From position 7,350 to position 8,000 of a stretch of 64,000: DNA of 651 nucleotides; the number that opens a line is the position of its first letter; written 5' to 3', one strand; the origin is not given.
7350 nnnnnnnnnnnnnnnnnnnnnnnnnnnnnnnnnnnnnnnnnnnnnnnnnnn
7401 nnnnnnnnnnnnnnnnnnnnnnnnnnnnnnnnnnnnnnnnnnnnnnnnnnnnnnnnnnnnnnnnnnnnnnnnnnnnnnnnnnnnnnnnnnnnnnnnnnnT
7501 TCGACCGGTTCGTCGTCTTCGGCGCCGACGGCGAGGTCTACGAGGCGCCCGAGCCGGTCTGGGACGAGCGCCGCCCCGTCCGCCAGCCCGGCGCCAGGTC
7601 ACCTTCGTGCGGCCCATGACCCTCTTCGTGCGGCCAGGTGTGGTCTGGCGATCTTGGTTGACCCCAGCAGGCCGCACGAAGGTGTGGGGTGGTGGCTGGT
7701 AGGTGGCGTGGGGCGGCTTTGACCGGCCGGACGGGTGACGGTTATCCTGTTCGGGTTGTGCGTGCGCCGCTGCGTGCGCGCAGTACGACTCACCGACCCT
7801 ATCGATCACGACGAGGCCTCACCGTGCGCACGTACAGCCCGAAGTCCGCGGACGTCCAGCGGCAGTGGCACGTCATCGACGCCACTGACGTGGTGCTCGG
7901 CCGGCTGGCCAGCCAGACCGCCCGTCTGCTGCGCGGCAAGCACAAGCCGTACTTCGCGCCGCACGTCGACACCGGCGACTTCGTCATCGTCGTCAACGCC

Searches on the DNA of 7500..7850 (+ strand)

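Call 26: search_dna_similar(query=window:7590-7712:+, collection=phages, mode=distant, max_evalue=0.01)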
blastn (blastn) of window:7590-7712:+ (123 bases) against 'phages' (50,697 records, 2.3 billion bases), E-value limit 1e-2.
No match.

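Call 49: search_rna_families(source=window, start=7500, end=7850, threshold=evalue, max_evalue=10)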
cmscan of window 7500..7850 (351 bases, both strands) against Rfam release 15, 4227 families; matches with E-value up to 10: 2.
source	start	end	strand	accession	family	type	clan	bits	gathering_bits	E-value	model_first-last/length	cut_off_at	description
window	7543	7597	-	RF04220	HCV_SL588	Cis-reg;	-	14.3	79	6.5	1-81/81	no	SL588 non-coding RNA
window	7674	7699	+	RF00523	Prion_pknot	Cis-reg;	-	12.8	39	8.4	1-40/40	no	Prion pseudoknot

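Call 78: build_rna_model(alignment_id=A2, structure=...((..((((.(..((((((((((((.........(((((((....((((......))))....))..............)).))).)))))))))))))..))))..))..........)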
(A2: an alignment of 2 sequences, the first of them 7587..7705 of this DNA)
Model R1 built from alignment A2 (2 sequences, 121 columns); structure: as given.
model positions 121; base pairs 30; branch points 0; effective number of sequences 1.04; information 0.589 bits per position. Calibrated on 0.2 Mb of random sequence (short: E-values are rough).
structure used (alignment columns):
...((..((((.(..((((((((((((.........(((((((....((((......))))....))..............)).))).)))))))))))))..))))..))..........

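Call 79: search_with_rna_model(model_id=R1, source=window, filters=off, max_evalue=10)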
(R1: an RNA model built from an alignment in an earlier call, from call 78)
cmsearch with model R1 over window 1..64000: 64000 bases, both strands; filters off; matches with E-value up to 10: 89.
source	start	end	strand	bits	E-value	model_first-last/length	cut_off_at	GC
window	61281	61399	+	138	1.2e-25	1-121/121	no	0.71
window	7585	7705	+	136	3e-25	1-121/121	no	0.68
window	61274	61392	-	26.9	0.0022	1-121/121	no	0.7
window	36197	36261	-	22.6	0.016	1-121/121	no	0.77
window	7581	7693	-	16.9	0.23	1-121/121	no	0.69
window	44829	44943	-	16.1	0.32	1-121/121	no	0.66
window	4711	4758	+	15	0.53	1-121/121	no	0.81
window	1093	1152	-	14.4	0.73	1-121/121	no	0.78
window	36204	36268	+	14.3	0.76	1-121/121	no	0.75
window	49800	49866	+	14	0.85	1-121/121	no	0.78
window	57626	57662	-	13.4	1.1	1-121/121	no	0.78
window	50796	50852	+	13.1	1.3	1-121/121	no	0.82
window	47551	47642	+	12.5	1.7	1-121/121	no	0.68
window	54482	54527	+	12.2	2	1-121/121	no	0.72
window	30076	30136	+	12.1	2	1-121/121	no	0.69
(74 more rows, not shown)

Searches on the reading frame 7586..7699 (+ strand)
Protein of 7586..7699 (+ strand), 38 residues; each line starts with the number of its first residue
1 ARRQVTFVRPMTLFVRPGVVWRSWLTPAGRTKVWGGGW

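Call 76: search_protein_representatives(alignment_id=A4)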
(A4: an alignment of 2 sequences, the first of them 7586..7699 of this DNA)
Query: 2 sequences, 44 profile positions. Proteins with E-value up to 0.001 (for the whole library): 4; up to 1e-10: 1; up to 1e-30: 0. The best 4 are listed.
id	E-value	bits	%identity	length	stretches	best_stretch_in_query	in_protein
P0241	3.3e-11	58.9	-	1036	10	4-23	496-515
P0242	2.1e-09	53.2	-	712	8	13-32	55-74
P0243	6.8e-07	45.1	-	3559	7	21-43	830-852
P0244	7.4e-05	38.6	-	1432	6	16-35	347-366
